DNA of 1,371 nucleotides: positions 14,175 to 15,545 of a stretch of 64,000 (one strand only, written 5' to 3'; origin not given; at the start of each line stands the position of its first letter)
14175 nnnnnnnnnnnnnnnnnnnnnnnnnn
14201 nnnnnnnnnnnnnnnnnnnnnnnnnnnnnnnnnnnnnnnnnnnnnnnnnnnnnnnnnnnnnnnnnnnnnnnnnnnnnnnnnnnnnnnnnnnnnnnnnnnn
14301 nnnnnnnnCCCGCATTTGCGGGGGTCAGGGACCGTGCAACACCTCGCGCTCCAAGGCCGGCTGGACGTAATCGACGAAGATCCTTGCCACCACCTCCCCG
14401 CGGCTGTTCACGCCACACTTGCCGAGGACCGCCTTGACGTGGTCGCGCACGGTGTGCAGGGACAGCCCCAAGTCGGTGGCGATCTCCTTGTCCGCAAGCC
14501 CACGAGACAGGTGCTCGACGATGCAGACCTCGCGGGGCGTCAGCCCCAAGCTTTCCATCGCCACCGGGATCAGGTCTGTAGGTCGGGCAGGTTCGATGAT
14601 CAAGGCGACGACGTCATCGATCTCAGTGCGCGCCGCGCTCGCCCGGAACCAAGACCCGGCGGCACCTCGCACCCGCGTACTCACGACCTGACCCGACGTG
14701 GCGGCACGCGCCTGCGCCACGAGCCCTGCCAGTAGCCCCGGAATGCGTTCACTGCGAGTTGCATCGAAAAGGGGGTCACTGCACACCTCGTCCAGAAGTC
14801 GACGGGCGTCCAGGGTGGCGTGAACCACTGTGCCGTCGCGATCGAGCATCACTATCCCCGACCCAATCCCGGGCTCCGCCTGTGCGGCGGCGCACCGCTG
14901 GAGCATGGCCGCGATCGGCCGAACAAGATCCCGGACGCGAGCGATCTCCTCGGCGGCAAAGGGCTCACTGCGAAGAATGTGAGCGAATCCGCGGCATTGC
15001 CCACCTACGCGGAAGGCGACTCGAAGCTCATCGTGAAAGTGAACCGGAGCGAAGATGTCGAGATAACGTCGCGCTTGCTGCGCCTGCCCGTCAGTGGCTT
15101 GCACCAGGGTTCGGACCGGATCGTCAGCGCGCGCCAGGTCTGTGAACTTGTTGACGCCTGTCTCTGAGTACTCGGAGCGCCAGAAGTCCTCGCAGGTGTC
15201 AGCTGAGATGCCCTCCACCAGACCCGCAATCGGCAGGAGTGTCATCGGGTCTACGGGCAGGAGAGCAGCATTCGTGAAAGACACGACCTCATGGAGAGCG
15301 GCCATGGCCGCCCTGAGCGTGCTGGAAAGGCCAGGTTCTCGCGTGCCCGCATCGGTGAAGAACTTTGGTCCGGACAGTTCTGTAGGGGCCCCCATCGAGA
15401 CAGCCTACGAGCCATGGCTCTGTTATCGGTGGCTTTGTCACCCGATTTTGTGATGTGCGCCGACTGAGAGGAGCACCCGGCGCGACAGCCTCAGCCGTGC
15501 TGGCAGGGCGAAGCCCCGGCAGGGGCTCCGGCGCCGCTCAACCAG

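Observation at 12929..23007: Twice-repeated triad: LuxR-GAF regulator, BBE-type FAD oxidase, class-V PLP enzyme, around a PIG-L deacetylase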

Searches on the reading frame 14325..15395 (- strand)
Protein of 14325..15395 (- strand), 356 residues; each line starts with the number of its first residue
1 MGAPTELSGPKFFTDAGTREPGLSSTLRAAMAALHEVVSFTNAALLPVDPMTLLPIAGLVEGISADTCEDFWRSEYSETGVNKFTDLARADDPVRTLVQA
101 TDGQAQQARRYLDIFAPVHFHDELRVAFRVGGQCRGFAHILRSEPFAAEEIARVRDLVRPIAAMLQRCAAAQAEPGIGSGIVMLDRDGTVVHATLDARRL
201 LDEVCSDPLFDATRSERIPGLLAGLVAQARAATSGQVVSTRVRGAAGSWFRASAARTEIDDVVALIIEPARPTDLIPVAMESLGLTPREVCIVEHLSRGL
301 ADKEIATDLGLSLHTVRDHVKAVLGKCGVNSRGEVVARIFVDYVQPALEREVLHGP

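Call 4: search_protein_families(library=pfam, proteins=[window:14325-15395:-], max_evalue=0.01)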
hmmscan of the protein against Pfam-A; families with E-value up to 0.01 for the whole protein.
window:14325-15395:- (356 aa): 2 families
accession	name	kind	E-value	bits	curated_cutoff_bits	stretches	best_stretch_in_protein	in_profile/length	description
PF00196.25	GerE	-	6.1e-10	39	23.5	1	285-336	3-54/57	Bacterial regulatory proteins, luxR family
PF13384.12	HTH_23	-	0.001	19.2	24.6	1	291-322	9-40/50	Homeodomain-like domain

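Call 9: search_protein_families(library=ncbifam, proteins=[window:14325-15395:-], max_evalue=0.001)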
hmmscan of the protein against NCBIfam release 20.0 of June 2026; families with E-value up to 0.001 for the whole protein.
window:14325-15395:- (356 aa): 14 families
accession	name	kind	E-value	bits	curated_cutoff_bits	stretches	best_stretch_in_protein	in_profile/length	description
NF041232.1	BagY_FevT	exception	4.7e-52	177.1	700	1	30-347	26-359/367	LuxR family transcriptional regulator BagY/FevT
TIGR03020.2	EpsA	equivalog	4e-09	36.5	170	1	284-339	190-245/247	XrtB/PEP-CTERM-associated transcriptional regulator EpsA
NF007935.0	PRK10651.1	equivalog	9.6e-08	31.5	250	1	281-336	152-207/216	two-component system response regulator NarL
NF052366.1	photon_PedR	equivalog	3.3e-07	30.4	120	1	285-336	3-54/74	photosynthetic electron transport-dependent transcriptional regulator PedR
NF007685.0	PRK10360.1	equivalog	4.9e-07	29.8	258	1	284-340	137-193/196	response regulator transcription factor UhpA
NF047785.1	respo_reg_MadR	equivalog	1.3e-06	27.9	300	1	282-336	146-200/209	MadR family response regulator transcription factor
NF007403.0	PRK09935.1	equivalog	2.9e-06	27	271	1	282-336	147-201/210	fimbria biosynthesis transcriptional regulator FimZ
NF007708.0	PRK10403.1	equivalog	9.4e-06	25.2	343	1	285-338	154-205/215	nitrate/nitrite response regulator protein NarP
NF052445.1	RespRegMctR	equivalog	2.2e-05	24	300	1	281-336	141-196/205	two-component system response regulator MctR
NF041830.1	RR_TF_ErdR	exception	5.6e-05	23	390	1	284-334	150-200/213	response regulator transcription factor ErdR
NF008548.0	PRK11475.1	equivalog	0.00015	21.3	176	1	282-331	132-181/207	DNA-binding transcriptional activator BglJ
NF007505.1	PRK10100.1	equivalog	0.00027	20.7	250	1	280-336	140-196/204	biofilm master transcriptional regulator CsgD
TIGR03541.1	reg_near_HchA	equivalog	0.00054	19.5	215.6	1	255-338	142-225/232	PA1136 family autoinducer-binding transcriptional regulator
NF040749.1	tetrathio_RR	equivalog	0.00063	19.5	290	0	285-338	134-187/191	tetrathionate respiration response regulator TtrR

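Call 13: find_homologous_proteins(query=window:14325-15395:-, max_evalue=0.00001)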
Query window:14325-15395:- (356 aa): 34 proteins with E <= 0.00001 among 8000 candidates.
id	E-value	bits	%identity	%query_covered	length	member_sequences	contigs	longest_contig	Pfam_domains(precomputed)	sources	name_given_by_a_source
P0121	1.8e-229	779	100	100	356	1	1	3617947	PF00196.26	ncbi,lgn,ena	-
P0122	6.9e-127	441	60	94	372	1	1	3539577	PF00196.26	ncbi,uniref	ncbi:MAG: LuxR C-terminal-related transcriptional regulator [Propioniciclava sp.]|uniref:helix-turn-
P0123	1.5e-118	414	59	94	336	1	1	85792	PF00196.26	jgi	jgi:DNA-binding CsgD family transcriptional regulator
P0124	7.9e-72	260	43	90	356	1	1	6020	PF00196.26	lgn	-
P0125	6.8e-52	195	36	90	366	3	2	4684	PF00196.26,PF08448.17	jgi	jgi:DNA-binding CsgD family transcriptional regulator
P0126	7.5e-48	182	35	91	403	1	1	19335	PF00196.26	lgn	-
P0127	3.7e-46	176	37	88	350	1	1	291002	PF00196.26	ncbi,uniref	ncbi:helix-turn-helix transcriptional regulator [Phytomonospora sp. NPDC050363]|uniref:helix-turn-he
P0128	7.3e-46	175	34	91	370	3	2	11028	PF01590.33,PF00196.26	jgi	jgi:DNA-binding CsgD family transcriptional regulator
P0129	8.5e-44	168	37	85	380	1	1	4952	PF00196.26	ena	-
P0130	2.3e-43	167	36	94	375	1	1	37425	PF00196.26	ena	-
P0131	3.1e-43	166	35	90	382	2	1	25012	PF13384.13,PF00196.26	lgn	-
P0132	1.1e-41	161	36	84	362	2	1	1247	PF00196.26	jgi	jgi:DNA-binding CsgD family transcriptional regulator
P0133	2.8e-41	160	35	91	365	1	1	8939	PF00196.26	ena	-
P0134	2.0e-40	157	36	91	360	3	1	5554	PF00196.26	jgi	-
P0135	3.8e-40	156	33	90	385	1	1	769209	PF00196.26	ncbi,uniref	ncbi:LuxR C-terminal-related transcriptional regulator [Streptomyces sp. NPDC017524]|uniref:LuxR C-t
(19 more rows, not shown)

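Call 16: find_related_loci(query=A1, collection=genome_contigs, flank=8000)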
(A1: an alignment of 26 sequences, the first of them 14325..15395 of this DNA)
Query A1 (356 aa) in genome_contigs; peptide patterns used: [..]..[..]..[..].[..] (x = any residue, [..] = any of these).
599 stretches matched a pattern (row limit reached: there are more); 579 encode a relative of the query (tblastn E <= 1e-3); the best 80 are kept; 80 distinct loci.
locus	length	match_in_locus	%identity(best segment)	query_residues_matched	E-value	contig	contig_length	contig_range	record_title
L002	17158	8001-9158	59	1-355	4e-137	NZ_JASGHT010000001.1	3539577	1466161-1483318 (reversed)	MAG: Propioniciclava sp. isolate 5N021 JMF-2111-06-0005.ont.bin.21_0, whole genome shotgun sequence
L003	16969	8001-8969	46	23-344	1e-77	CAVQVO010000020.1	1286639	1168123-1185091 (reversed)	MAG: uncultured Acidimicrobiales bacterium isolate MFD09964.bin.1.7 genome assembly, contig: contig_6906, whole genome s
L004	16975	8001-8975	44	21-344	3e-75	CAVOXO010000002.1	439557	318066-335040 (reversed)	MAG: uncultured Microthrixaceae bacterium isolate MFD09779.bin.2.248 genome assembly, contig: contig_25036, whole genome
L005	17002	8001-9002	43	27-355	8e-75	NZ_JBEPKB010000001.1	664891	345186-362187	Agromyces zhanjiangensis strain SYSU T00266 NODE_1_length_664891_cov_128.229624, whole genome shotgun sequence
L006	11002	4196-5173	44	20-344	3e-74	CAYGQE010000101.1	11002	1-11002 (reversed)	MAG TPA_asm: uncultured Acidimicrobiaceae bacterium isolate ERP117304_co3_171 genome assembly, contig: NODE_8450_length_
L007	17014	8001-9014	42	18-354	1e-73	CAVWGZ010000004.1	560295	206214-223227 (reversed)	MAG: uncultured Actinomycetes bacterium isolate MFD01275.bin.2.199 genome assembly, contig: contig_33266, whole genome s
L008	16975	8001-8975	42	21-344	3e-72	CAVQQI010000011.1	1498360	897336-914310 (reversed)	MAG: uncultured Microthrixaceae bacterium isolate MFD09964.bin.2.9 genome assembly, contig: contig_7882, whole genome sh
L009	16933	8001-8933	39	33-344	1e-61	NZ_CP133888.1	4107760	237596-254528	Salinilacustrithrix flava strain EGI L10123 chromosome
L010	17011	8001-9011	38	19-354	1e-60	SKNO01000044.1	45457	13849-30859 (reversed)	MAG: Nitriliruptoraceae bacterium isolate CSSed162cmA_296 CSSed16-2cmA-699, whole genome shotgun sequence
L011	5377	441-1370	37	44-354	7e-55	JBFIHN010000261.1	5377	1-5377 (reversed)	MAG: Acidimicrobiales bacterium isolate Mix_sand11.2021.09.Z.22 k141_581626_length_5377_cov_24.2439, whole genome shotgu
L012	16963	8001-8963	37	33-354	2e-53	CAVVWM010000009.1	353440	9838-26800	MAG: uncultured Acidimicrobiales bacterium isolate MFD03551.bin.2.2 genome assembly, contig: contig_51736, whole genome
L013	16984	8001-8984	37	34-348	4e-52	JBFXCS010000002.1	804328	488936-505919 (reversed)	MAG: Thermoleophilia bacterium isolate CA_2019_TPBS_75 NODE_36_length_804328_cov_37.319392_TPBS, whole genome shotgun se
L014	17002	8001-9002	36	34-354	4e-49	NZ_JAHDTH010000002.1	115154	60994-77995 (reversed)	Pseudonocardia lacus strain H11425 Scaffold2_1, whole genome shotgun sequence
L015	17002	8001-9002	36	32-353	2e-48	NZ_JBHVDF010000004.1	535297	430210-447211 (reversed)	Nocardia sp. NPDC057440 NPDC057440_T54_C10.ctg-0004, whole genome shotgun sequence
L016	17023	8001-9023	34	12-353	1e-47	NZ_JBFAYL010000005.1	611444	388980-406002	Nocardia sp. NPDC051832 NPDC051832_96_B8.ctg-0005, whole genome shotgun sequence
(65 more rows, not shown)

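Call 34: find_encoding_contigs(protein=P0122, flank=7000, max_places=1)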
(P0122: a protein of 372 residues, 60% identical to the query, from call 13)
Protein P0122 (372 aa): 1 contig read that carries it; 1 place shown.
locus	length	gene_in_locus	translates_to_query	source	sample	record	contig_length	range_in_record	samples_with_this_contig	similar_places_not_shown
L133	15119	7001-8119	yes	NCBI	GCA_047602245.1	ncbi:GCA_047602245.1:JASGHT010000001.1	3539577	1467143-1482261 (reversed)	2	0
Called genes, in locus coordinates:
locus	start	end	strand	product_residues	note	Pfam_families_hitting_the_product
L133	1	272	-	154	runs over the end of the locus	-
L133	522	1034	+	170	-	-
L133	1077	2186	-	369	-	PF05222:AlaDh_PNT_N, PF01262:AlaDh_PNT_C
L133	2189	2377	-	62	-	PF17227:DUF5302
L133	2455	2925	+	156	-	PF00293:NUDIX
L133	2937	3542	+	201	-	PF13628:DUF4142 (faint), PF03713:DUF305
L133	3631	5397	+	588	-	PF00270:DEAD, PF04851:ResIII, PF13604:AAA_30 (weak), PF18766:SWI2_SNF2 (weak)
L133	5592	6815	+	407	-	PF02274:ADI, PF19420:DDAH_eukar (faint)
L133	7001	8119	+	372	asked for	PF00196:GerE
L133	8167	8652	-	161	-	PF10604:Polyketide_cyc2 (weak), PF08327:AHSA1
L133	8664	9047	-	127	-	PF12840:HTH_20, PF01022:HTH_5 (weak)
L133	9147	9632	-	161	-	PF10604:Polyketide_cyc2 (weak), PF08327:AHSA1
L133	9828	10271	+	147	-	-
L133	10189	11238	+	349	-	PF01370:Epimerase, PF13460:NAD_binding_10 (faint), PF08338:DUF1731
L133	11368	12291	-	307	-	PF19420:DDAH_eukar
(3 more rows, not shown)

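Call 35: find_encoding_contigs(protein=P0123, flank=7000, max_places=1)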
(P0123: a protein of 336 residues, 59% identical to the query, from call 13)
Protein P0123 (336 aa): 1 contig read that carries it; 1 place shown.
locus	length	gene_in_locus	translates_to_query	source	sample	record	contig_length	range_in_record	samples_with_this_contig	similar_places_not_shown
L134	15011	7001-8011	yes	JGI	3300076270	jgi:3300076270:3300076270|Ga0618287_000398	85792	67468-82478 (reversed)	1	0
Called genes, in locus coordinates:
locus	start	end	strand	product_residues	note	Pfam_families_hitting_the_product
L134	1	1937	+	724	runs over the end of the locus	PF03190:Thioredox_DsbH, PF13899:Thioredoxin_7 (weak)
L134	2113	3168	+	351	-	PF25975:CzcB_C (faint), PF25989:YknX_C (weak)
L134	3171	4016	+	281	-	PF00005:ABC_tran, PF02463:SMC_N (weak), PF13304:AAA_21 (faint)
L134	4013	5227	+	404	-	PF12704:MacB_PCD, PF02687:FtsX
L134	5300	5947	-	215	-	PF03006:HlyIII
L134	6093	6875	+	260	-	PF01255:Prenyltransf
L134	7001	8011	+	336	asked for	PF00196:GerE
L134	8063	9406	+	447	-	PF01565:FAD_binding_4, PF08031:BBE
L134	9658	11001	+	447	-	PF13638:PIN_4, PF02562:PhoH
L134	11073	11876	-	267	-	-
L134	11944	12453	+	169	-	PF01478:Peptidase_A24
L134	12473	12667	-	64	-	-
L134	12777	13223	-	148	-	PF01475:FUR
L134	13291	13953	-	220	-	PF00072:Response_reg, PF25213:HVO_A0261_N (weak), PF01978:TrmB (weak), PF09339:HTH_IclR (weak), PF13412:HTH_24 (weak), PF13551:HTH_29 (faint), PF20714:HTH_64 (weak)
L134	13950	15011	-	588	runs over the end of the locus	PF17203:sCache_3_2, PF14689:SPOB_a, PF02518:HATPase_c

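Call 36: find_encoding_contigs(protein=P0124, flank=7000, max_places=1)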
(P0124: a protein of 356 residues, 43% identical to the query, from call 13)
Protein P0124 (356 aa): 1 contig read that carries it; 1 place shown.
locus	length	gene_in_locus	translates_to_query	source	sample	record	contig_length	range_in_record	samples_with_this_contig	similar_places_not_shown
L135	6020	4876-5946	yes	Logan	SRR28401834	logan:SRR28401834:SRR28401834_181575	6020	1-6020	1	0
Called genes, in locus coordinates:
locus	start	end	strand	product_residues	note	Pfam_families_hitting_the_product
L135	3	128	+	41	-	?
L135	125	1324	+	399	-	PF07690:MFS_1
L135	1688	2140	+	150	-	-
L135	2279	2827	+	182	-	PF07638:Sigma70_ECF, PF04542:Sigma70_r2, PF08281:Sigma70_r4_2, PF04545:Sigma70_r4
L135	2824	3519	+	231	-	-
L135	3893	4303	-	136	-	PF07366:SnoaL, PF12680:SnoaL_2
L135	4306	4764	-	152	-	PF00903:Glyoxalase, PF13669:Glyoxalase_4 (faint)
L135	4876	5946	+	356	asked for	PF00196:GerE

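Call 56: search_protein_families(library=pfam, proteins=[L015:6303-7799:-, L003:7190-7669:-, L134:8063-9406:+], max_evalue=0.01)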
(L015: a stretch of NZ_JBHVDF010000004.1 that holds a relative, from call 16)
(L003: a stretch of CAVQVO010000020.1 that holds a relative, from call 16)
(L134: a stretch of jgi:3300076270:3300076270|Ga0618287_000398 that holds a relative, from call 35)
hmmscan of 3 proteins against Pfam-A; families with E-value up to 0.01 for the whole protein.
L015:6303-7799:- (498 aa): 2 families
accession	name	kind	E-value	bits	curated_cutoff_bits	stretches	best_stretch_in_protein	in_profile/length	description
PF13454.12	NAD_binding_9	-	8.9e-30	104.1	21.8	1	19-171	2-154/155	FAD-NAD(P)-binding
PF07992.20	Pyr_redox_2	-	1.1e-08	35.3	26.1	1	16-227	2-166/291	Pyridine nucleotide-disulphide oxidoreductase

L003:7190-7669:- (159 aa): 3 families
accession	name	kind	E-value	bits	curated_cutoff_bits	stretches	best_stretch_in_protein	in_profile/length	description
PF07883.17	Cupin_2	-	3.9e-11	42.9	27.2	1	45-107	6-67/70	Cupin domain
PF05899.18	Cupin_3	-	0.00099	19.2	23.5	1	56-92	23-59/74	EutQ-like cupin domain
PF12852.13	Cupin_6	-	0.001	19.3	26.7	1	45-102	19-79/183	Cupin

L134:8063-9406:+ (447 aa): 2 families
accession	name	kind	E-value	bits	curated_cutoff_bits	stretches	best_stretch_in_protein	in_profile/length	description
PF01565.28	FAD_binding_4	-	3.1e-29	101.9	26.4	1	27-161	1-138/139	FAD binding domain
PF08031.17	BBE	-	6.4e-12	45.7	20.6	1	400-445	1-45/45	Berberine and berberine like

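Call 84: search_protein_families(library=padloc, proteins=[window:14325-15395:-], max_evalue=0.001)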
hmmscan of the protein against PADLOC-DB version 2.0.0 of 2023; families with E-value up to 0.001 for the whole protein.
window:14325-15395:- (356 aa): 3 families
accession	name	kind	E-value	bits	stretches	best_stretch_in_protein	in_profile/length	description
PDLC01851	CARF3--CARF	-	5.6e-05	20.7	1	285-327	210-252/279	-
PDLC01855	CARF3--CARF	-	8.6e-05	20.3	1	285-328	218-261/288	-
PDLC01268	CasR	-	0.00028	18.9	1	274-324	111-162/179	"CAS-I,CAS-II,CAS-III,CAS-IV,CAS-V,CAS-VI; associated_signaling"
